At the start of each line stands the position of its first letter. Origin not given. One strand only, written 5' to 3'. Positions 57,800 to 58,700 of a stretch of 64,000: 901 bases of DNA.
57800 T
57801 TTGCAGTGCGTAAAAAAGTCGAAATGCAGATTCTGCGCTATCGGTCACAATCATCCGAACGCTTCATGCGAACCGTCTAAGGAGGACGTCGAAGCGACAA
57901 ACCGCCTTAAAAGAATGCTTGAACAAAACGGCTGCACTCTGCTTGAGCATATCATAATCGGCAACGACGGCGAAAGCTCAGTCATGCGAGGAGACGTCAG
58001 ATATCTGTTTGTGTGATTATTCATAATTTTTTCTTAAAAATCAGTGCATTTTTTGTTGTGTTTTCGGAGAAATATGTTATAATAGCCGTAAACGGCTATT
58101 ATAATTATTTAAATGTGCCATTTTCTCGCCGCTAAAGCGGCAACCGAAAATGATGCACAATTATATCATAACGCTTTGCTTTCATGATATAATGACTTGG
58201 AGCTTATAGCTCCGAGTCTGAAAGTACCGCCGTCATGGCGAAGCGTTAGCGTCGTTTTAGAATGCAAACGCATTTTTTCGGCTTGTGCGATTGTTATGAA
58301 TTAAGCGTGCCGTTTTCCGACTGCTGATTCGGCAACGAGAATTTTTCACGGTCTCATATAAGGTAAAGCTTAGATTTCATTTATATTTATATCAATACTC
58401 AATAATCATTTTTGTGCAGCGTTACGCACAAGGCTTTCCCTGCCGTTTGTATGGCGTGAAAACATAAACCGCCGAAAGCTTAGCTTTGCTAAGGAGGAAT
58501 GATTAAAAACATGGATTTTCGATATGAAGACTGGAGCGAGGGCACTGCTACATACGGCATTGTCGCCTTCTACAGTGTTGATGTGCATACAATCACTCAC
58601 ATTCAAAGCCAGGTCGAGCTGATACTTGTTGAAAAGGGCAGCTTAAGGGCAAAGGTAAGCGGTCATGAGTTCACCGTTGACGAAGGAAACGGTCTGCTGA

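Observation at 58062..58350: Tandem copies of a dispersed promoter-box/double-hairpin module with compensatory stem changes (candidate novel structured RNA or REP/MITE-like element)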

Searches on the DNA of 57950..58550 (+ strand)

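Call 30: search_rna_families(source=window, start=57950, end=58550, threshold=evalue, max_evalue=10, show_alignments=3)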
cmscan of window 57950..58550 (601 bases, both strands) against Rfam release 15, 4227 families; matches with E-value up to 10: 11.
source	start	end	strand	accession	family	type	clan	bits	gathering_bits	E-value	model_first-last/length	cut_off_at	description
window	58017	58152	+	RF02070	STnc300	Gene; sRNA;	-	20.9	80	2.9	1-159/159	no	Salmonella enterica sRNA STnc300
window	57976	58029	-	RF02303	TtnuCD28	Gene; snRNA; snoRNA; CD-box;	-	19.9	70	2.9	1-64/64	no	Tetrahymena snoRNA TtnuCD28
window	58079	58124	-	RF02607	AbsR25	Gene; sRNA;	-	17.7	47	1.7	1-164/164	no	Acinetobacter sRNA 25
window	58071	58142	-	RF02696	Teg49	Gene; sRNA;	-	16.2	186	6.1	1-196/196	no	Teg49 sRNA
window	58048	58155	+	RF02618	SSRC34_2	Gene; sRNA;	-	16.1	48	7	1-125/125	no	Streptococcus sRNA 34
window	58064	58118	+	RF04111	MIR6274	Gene; miRNA;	-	15.4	80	9.3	1-107/107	no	MIR6274 microRNA precursor family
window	58093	58131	+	RF01172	sn2343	Gene; snRNA; snoRNA; CD-box;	-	14.3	60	3.2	1-78/78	no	Small nucleolar RNA sn2343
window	58021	58120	-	RF01578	RUF1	Gene; sRNA;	-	13.8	70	5.2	1-264/264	no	Plasmodium RNA of unkown function RUF1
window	58023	58162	-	RF00125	IS128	Gene; sRNA;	-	13.5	80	3.9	1-209/209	no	IS128 RNA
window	58178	58216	+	RF02126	GHRLOS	Gene; lncRNA;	-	9.9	48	9.8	32-70/70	no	Ghrelin opposite strand RNA conserved region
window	58038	58078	-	RF02081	STnc550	Gene; sRNA;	-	9.3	48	9.7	1-388/388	no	Enterobacterial sRNA STnc550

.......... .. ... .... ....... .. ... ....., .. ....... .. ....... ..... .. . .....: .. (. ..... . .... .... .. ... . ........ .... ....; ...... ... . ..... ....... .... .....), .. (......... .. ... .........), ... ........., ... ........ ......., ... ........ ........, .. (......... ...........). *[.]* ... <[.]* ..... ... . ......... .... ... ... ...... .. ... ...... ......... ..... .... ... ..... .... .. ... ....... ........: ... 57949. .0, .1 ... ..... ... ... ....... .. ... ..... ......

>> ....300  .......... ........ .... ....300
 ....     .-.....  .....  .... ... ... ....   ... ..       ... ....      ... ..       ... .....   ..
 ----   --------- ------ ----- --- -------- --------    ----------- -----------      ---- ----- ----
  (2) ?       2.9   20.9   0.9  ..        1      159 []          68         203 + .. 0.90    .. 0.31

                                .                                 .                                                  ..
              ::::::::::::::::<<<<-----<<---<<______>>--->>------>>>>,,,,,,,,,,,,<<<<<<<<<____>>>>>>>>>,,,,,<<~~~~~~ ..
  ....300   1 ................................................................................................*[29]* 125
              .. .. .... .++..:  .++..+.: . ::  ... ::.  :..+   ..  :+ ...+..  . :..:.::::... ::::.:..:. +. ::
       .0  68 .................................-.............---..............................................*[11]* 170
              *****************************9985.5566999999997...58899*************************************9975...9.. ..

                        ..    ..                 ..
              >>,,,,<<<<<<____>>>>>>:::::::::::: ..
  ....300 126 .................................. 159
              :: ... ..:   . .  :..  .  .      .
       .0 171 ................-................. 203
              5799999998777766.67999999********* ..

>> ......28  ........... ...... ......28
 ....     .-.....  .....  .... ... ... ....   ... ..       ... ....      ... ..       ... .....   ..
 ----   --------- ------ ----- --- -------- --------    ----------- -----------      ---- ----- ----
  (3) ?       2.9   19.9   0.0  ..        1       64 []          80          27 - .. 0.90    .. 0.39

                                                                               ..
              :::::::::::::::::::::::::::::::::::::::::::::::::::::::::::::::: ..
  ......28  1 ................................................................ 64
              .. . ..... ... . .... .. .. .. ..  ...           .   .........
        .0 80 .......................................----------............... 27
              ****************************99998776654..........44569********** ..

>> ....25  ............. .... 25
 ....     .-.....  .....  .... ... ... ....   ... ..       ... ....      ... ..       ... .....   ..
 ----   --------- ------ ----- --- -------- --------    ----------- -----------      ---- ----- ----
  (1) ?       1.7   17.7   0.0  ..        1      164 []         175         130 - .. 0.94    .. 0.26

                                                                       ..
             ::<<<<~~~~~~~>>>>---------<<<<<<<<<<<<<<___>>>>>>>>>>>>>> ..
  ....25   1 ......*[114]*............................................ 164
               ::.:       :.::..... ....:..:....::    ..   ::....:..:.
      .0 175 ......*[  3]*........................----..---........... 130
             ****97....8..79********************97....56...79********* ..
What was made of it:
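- On Any Rfam 15 RNA family: 57950-58550 at E <= 10: only scattered matches, each at E >= 1.7 and far below its family threshold (call 30).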

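Call 45: search_dna_similar(query=window:58070-58200:+, collection=plasmids, mode=distant, max_evalue=0.01)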
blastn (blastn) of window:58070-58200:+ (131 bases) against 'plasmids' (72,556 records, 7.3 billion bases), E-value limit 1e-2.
Records with a match: 1; places in all: 1; records where one place covers at least 80% of the query: 0.
Best place of each record, by identity: 80-90% 1.
By first word of the organism name: Vescimonas 1.
By predicted mobility (MOB-suite, as given by PLSDB): non-mobilizable 1.
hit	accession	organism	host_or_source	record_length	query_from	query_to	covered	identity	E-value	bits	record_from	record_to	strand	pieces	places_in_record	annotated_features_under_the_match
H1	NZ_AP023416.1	Vescimonas fastidiosa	Homo sapiens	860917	42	91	38%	88.0%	4e-7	61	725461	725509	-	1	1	none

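Call 46: search_dna_similar(query=window:58070-58200:+, collection=phages, mode=distant, max_evalue=0.01)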
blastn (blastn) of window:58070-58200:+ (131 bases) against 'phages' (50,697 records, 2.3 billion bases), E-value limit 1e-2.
No match.

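Call 47: get_annotated_region(hit=H1, flank=20000)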
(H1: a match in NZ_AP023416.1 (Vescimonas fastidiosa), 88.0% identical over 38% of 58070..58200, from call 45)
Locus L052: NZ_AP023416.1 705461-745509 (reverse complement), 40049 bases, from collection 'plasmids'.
description: Vescimonas fastidiosa strain MM35 plasmid pMM35_01
organism: Vescimonas fastidiosa (NCBI taxid 2714353)
taxonomy: Bacteria; Bacillota; Clostridia; Eubacteriales; Oscillospiraceae; Vescimonas; Vescimonas fastidiosa
host: -; source: Homo sapiens; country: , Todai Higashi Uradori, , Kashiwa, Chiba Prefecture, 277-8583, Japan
typing (MOB-suite, as given by PLSDB): non-mobilizable
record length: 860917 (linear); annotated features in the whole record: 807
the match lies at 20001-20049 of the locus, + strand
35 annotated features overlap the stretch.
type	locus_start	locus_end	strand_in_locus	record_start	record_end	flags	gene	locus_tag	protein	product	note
CDS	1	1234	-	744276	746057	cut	dnaX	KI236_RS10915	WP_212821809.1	DNA polymerase III subunit gamma/tau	GO:0006260 - DNA replication [Evidence IEA]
CDS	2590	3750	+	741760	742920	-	-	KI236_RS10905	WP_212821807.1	CobW family GTP-binding protein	-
CDS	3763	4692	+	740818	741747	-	-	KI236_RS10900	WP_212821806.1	GTP-binding protein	-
CDS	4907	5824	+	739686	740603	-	-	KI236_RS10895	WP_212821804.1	DUF4340 domain-containing protein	-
CDS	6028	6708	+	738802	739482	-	-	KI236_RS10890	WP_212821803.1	response regulator transcription factor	GO:0000160 - phosphorelay signal transduction system [Evidence IEA]; GO:0006355 - regulation of DNA-templated ...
CDS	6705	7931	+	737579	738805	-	-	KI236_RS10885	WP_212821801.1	HAMP domain-containing sensor histidine kinase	GO:0007165 - signal transduction [Evidence IEA]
CDS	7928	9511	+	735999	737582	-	-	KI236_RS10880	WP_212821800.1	D-aminoacylase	-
CDS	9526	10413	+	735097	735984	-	-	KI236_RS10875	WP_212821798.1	MBL fold metallo-hydrolase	-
CDS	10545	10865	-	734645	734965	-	trxA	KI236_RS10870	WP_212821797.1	thioredoxin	-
CDS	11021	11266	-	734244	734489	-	-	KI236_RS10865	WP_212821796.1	ferredoxin-thioredoxin reductase catalytic domain-containing protein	-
CDS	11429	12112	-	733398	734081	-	rnc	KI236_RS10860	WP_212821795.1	ribonuclease III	GO:0006396 - RNA processing [Evidence IEA]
CDS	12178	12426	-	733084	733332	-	acpP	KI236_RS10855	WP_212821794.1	acyl carrier protein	GO:0006633 - fatty acid biosynthetic process [Evidence IEA]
CDS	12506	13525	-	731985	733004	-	plsX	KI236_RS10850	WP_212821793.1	phosphate acyltransferase PlsX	GO:0008610 - lipid biosynthetic process [Evidence IEA]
CDS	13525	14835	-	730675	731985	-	trmFO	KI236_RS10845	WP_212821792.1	methylenetetrahydrofolate--tRNA-(uracil(54)- C(5))-methyltransferase (FADH(2)-oxidizing) TrmFO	GO:0008033 - tRNA processing [Evidence IEA]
CDS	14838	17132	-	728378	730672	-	topA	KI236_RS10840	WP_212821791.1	type I DNA topoisomerase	GO:0006260 - DNA replication [Evidence IEA]; GO:0006265 - DNA topological change [Evidence IEA]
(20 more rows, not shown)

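Call 49: search_dna_similar(query=L052:19990-20060:+, collection=plasmids, mode=distant, max_evalue=1)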
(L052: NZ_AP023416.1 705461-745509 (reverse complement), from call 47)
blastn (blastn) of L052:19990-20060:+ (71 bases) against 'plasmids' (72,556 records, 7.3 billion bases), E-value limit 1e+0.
Records with a match: 2; places in all: 2; records where one place covers at least 80% of the query: 1.
Best place of each record, by identity: >=99% 1; 80-90% 1.
By first word of the organism name: Vescimonas 1; Pusillibacter 1.
By predicted mobility (MOB-suite, as given by PLSDB): non-mobilizable 1; conjugative 1.
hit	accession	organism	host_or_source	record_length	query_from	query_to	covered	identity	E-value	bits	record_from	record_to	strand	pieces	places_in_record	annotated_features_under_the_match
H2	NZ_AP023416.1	Vescimonas fastidiosa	Homo sapiens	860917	1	71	100%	100.0%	4e-28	129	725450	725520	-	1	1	none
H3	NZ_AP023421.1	Pusillibacter faecalis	Homo sapiens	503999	30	71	59%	86.0%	1e-2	45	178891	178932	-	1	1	none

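Call 50: get_annotated_region(hit=H3, flank=3000)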
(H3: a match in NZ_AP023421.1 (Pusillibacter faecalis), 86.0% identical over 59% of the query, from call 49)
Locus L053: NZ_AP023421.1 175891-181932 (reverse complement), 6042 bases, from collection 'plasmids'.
description: Pusillibacter faecalis strain MM59 plasmid pMM59_01
organism: Pusillibacter faecalis (NCBI taxid 2714358)
taxonomy: Bacteria; Bacillota; Clostridia; Eubacteriales; Oscillospiraceae; Pusillibacter; Pusillibacter faecalis
host: -; source: Homo sapiens; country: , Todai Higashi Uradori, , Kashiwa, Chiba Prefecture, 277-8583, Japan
typing (MOB-suite, as given by PLSDB): conjugative; relaxase MOBQ,MOBV; mating-pair formation MPF_T
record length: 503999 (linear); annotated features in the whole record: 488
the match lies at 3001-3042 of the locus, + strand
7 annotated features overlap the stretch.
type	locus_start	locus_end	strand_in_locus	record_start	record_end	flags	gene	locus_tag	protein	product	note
CDS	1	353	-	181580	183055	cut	spoIVA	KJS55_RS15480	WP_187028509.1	stage IV sporulation protein A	GO:0030436 - asexual sporulation [Evidence IEA]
CDS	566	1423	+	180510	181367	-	-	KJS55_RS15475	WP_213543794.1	transporter substrate-binding domain-containing protein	-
CDS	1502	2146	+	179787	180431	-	-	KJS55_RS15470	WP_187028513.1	amino acid ABC transporter permease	GO:0006865 - amino acid transport [Evidence IEA]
CDS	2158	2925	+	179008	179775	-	-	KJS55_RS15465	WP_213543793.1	amino acid ABC transporter ATP-binding protein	-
CDS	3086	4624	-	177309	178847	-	-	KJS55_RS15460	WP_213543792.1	DUF3794 domain-containing protein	-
CDS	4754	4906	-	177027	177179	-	-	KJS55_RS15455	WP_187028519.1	hypothetical protein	-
CDS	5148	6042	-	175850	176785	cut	rsgA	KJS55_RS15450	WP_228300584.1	ribosome small subunit-dependent GTPase A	GO:0006412 - translation [Evidence IEA]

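Call 54: build_rna_model(alignment_id=A4, structure=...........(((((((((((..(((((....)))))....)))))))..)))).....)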
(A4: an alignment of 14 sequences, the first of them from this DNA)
Model R1 built from alignment A4 (14 sequences, 60 columns); structure: as given.
model positions 57; base pairs 16; branch points 0; effective number of sequences 4.28; information 0.977 bits per position. Calibrated on 0.2 Mb of random sequence (short: E-values are rough).
structure used (alignment columns):
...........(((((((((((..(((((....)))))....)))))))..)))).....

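Call 55: search_with_rna_model(model_id=R1, sources=[window, L011, L024, L025, L027, L029, L030, L031, L032, L033, L034, L038, L040, L041, L052, L053, L026, L028, L036, L001, L002, L003, L004, L005, L006, L007, L008, L009], max_evalue=10, make_alignment=true)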
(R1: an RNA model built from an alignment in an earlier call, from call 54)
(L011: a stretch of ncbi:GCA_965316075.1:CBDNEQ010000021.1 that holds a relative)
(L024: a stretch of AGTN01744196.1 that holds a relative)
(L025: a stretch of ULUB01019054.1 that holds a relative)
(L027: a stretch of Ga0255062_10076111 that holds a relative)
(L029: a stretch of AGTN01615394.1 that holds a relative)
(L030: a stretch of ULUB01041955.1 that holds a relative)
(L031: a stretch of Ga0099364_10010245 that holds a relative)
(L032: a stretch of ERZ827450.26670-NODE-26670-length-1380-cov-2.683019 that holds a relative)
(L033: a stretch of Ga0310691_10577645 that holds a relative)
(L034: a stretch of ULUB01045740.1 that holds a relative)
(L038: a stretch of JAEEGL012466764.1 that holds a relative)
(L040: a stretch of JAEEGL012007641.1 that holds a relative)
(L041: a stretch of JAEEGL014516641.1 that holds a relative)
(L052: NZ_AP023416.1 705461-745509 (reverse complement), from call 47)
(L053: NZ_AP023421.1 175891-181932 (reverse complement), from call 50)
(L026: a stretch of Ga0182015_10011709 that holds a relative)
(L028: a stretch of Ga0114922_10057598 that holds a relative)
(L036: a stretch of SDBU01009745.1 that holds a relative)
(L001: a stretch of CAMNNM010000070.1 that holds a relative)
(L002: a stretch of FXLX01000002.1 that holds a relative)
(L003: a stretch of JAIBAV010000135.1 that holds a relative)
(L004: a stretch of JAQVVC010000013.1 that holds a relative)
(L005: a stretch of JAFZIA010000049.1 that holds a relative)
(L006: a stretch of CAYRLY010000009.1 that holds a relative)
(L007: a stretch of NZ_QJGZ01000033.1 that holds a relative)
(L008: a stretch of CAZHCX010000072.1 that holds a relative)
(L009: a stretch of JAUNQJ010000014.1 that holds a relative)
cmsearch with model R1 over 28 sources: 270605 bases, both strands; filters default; matches with E-value up to 10: 32.
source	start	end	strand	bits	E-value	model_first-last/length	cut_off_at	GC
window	58106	58162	+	77.7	1.2e-17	1-57/57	no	0.4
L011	10816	10872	+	77.7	1.2e-17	1-57/57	no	0.4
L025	5111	5167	+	76.9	1.9e-17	1-57/57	no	0.42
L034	9121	9177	+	76.4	2.7e-17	1-57/57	no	0.44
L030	9666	9722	+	75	6.7e-17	1-57/57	no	0.49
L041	906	962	+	72.2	3.9e-16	1-57/57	no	0.42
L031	7097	7153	+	71.4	6.5e-16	1-57/57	no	0.4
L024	1170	1226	-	70.3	1.3e-15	1-57/57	no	0.47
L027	152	208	-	69.7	1.9e-15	1-57/57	no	0.42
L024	1061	1117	-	69.2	2.7e-15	1-57/57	no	0.44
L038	1544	1600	-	68.7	3.6e-15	1-57/57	no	0.47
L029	951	1007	-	67.8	6.4e-15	1-57/57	no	0.44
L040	1420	1476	-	67.4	8.5e-15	1-57/57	no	0.53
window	1796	1852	+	57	6e-12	1-57/57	no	0.51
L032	1319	1373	-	56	1.1e-11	1-57/57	no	0.53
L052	19996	20051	+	46.4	5.1e-09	1-57/57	no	0.48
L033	749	848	+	34.6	8.9e-06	1-57/57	no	0.5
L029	949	999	+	23.7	0.0087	1-57/57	no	0.41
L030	9669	9725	-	20.8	0.055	1-57/57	no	0.49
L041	908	965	-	20.8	0.056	1-57/57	no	0.43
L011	10821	10877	-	20.5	0.066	1-57/57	no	0.42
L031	7104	7156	-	18.3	0.27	1-57/57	no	0.4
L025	5116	5170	-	17.3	0.5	1-57/57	no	0.44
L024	1058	1110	+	15.3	1.8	1-57/57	no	0.45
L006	4530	4599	+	15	2.2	1-57/57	no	0.27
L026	6718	6731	+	14.9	2.3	23-36/57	no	0.71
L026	6718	6731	-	14.9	2.3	23-36/57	no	0.71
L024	1165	1221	+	14.4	3.3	1-57/57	no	0.46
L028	515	528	+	14.3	3.5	23-36/57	no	0.79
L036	968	981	-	14.3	3.5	23-36/57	no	0.79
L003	2539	2584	+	13.4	6.1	1-57/57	no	0.2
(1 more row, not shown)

Alignment A5: 32 matches aligned to the model, 122 columns, each read 5' to 3' on its own strand. Consensus structure (alignment columns), stored with it:
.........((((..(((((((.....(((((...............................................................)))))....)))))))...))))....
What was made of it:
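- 58115..58158 (+): B1 H2, the conserved core hairpin: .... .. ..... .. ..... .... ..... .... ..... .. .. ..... CM R1 scores it 77.7 bits (call 55).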

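Call 57: search_with_rna_model(model_id=R1, sources=[window, L024, L025, L027, L029, L030, L031, L032, L033, L034, L038, L040, L041, L052, L053, L054, L047], max_evalue=0.001, make_alignment=true, show_alignments=0)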
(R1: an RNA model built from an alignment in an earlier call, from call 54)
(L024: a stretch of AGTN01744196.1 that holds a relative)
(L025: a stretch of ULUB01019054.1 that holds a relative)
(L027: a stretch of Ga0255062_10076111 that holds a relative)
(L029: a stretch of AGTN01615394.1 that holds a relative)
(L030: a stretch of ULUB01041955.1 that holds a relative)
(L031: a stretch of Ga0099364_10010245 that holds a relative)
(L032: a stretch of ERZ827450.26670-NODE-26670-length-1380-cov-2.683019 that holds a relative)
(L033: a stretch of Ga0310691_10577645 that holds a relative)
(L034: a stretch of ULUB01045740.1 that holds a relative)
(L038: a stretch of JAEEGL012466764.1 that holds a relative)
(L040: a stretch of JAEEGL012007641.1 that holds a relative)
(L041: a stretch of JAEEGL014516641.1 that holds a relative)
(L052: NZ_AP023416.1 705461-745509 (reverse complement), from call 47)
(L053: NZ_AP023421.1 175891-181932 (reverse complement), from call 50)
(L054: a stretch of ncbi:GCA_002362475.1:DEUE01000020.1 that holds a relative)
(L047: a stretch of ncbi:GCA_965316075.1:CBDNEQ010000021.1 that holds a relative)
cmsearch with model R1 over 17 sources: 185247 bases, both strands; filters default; matches with E-value up to 0.001: 17.
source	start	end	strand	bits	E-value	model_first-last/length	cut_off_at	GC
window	58106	58162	+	77.7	8.4e-18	1-57/57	no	0.4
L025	5111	5167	+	76.9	1.3e-17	1-57/57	no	0.42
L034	9121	9177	+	76.4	1.9e-17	1-57/57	no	0.44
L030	9666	9722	+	75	4.6e-17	1-57/57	no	0.49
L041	906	962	+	72.2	2.6e-16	1-57/57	no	0.42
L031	7097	7153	+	71.4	4.4e-16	1-57/57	no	0.4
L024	1170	1226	-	70.3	8.8e-16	1-57/57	no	0.47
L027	152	208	-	69.7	1.3e-15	1-57/57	no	0.42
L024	1061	1117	-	69.2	1.8e-15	1-57/57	no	0.44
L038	1544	1600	-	68.7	2.5e-15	1-57/57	no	0.47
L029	951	1007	-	67.8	4.4e-15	1-57/57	no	0.44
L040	1420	1476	-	67.4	5.8e-15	1-57/57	no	0.53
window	1796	1852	+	57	4.1e-12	1-57/57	no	0.51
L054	2616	2672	-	57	4.1e-12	1-57/57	no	0.51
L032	1319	1373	-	56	7.6e-12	1-57/57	no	0.53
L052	19996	20051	+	46.4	3.5e-09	1-57/57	no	0.48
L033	749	848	+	34.6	6.1e-06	1-57/57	no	0.5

Alignment A6: 17 matches aligned to the model, 116 columns, each read 5' to 3' on its own strand. Consensus structure (alignment columns), stored with it:
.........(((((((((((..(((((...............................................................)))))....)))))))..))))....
